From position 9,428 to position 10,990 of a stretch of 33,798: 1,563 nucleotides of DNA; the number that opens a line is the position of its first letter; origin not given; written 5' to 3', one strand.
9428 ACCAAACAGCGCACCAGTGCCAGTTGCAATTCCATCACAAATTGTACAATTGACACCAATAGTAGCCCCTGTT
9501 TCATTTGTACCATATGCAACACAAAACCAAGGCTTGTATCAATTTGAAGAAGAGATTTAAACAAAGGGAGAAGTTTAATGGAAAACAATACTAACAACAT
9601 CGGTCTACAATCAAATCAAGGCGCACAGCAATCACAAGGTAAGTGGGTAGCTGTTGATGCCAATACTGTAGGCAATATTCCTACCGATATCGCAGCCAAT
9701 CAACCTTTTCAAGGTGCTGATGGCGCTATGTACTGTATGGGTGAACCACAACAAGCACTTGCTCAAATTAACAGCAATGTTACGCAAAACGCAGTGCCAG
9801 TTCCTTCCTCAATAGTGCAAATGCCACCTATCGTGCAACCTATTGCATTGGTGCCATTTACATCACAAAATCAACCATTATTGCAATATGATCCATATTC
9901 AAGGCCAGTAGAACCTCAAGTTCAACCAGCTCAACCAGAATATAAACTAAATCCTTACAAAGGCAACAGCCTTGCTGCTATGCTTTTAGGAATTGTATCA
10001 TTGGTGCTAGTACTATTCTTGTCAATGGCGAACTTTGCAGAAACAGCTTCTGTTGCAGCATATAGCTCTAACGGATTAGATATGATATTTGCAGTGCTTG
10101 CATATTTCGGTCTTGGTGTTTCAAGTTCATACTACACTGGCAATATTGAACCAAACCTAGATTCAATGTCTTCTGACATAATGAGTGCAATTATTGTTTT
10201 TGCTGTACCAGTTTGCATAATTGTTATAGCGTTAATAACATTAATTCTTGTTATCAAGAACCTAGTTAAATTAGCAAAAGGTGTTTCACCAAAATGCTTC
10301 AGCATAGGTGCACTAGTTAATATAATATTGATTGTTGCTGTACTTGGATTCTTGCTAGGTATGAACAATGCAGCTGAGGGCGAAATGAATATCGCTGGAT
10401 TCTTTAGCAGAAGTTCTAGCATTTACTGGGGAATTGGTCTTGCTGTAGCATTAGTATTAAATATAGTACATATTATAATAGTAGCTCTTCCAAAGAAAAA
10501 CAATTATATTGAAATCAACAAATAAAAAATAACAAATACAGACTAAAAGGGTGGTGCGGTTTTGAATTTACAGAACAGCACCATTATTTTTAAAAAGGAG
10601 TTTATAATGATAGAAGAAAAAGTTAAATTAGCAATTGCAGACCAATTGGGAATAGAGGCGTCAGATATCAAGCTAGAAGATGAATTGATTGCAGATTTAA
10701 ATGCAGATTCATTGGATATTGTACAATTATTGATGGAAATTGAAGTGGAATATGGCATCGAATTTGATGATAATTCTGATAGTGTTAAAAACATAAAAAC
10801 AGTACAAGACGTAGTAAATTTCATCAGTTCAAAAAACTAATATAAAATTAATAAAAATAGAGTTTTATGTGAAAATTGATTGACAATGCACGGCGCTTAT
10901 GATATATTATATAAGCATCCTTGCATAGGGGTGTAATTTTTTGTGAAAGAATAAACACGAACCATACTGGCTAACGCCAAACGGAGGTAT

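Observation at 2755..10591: Ten-gene same-strand array built from just two recurring modules: small Pro/Val-motif proteins (S) and 4-TM membrane proteins (M)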

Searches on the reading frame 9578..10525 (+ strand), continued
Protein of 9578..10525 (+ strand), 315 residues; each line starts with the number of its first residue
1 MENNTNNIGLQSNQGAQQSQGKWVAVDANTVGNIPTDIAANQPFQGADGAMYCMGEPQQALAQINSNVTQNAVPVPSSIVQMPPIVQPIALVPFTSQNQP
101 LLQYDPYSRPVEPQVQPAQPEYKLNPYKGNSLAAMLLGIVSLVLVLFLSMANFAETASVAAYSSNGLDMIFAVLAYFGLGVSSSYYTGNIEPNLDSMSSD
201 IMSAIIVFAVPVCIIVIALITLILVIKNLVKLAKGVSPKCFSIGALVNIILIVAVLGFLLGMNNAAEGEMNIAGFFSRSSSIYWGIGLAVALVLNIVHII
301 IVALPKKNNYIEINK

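Call 76: find_related_loci(query=A3, collection=viral_contigs, flank=5000)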
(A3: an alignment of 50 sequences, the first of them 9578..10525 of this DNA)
Query A3 (315 aa) in viral_contigs; peptide patterns used: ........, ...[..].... (x = any residue, [..] = any of these).
8 stretches matched a pattern, but none encodes a relative of the query by tblastn (E <= 1e-3).

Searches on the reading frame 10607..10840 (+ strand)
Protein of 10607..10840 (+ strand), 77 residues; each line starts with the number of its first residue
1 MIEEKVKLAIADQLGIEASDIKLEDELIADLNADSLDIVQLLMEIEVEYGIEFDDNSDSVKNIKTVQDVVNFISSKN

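Call 54: search_protein_families(library=ncbifam, proteins=[window:10607-10840:+], max_evalue=0.001)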
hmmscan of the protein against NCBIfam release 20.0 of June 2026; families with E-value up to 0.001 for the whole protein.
window:10607-10840:+ (77 aa): 14 families
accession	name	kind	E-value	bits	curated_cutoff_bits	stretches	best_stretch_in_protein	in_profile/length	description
NF002148.0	PRK00982.1-2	subfamily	2.4e-22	78.6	71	1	2-76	5-77/79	acyl carrier protein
TIGR00517.1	acyl_carrier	equivalog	3.2e-20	71.8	70.45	1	2-76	4-76/77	acyl carrier protein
NF002150.0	PRK00982.1-4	subfamily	4.2e-18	65.4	66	1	3-76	7-78/80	acyl carrier protein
NF002149.0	PRK00982.1-3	equivalog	9.1e-17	60.8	106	1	2-76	4-76/78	acyl carrier protein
NF002151.0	PRK00982.1-5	equivalog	6.1e-16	58.3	92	1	2-76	4-76/78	acyl carrier protein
NF002147.0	PRK00982.1-1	equivalog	1.6e-12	47.1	84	1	10-75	16-79/83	acyl carrier protein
NF003757.0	PRK05350.1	equivalog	7.3e-10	38.9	65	1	3-74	8-77/83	acyl carrier protein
NF040636.1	AcpM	exception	7.9e-10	38.6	146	1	10-74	14-76/93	meromycolate extension acyl carrier protein AcpM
NF006031.0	PRK08172.1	equivalog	2.9e-09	37.5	76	1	2-72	5-73/82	acyl carrier protein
NF058660.1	cispen_ACP_AmcB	equivalog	3.1e-08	33.7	80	1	2-75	2-77/80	cispentacin biosynthesis acyl carrier protein AmcB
NF005798.0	PRK07639.1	equivalog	7.1e-07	29.6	100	1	24-76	29-81/91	petrobactin biosynthesis protein AsbD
NF009104.0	PRK12449.1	equivalog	5e-06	26.4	70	1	4-76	8-78/80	acyl carrier protein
NF005480.0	PRK07081.1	equivalog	6.4e-05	22.8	72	0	18-74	19-77/83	acyl carrier protein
NF005079.0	PRK06508.1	equivalog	0.00018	21.8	83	1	4-53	6-55/93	acyl carrier protein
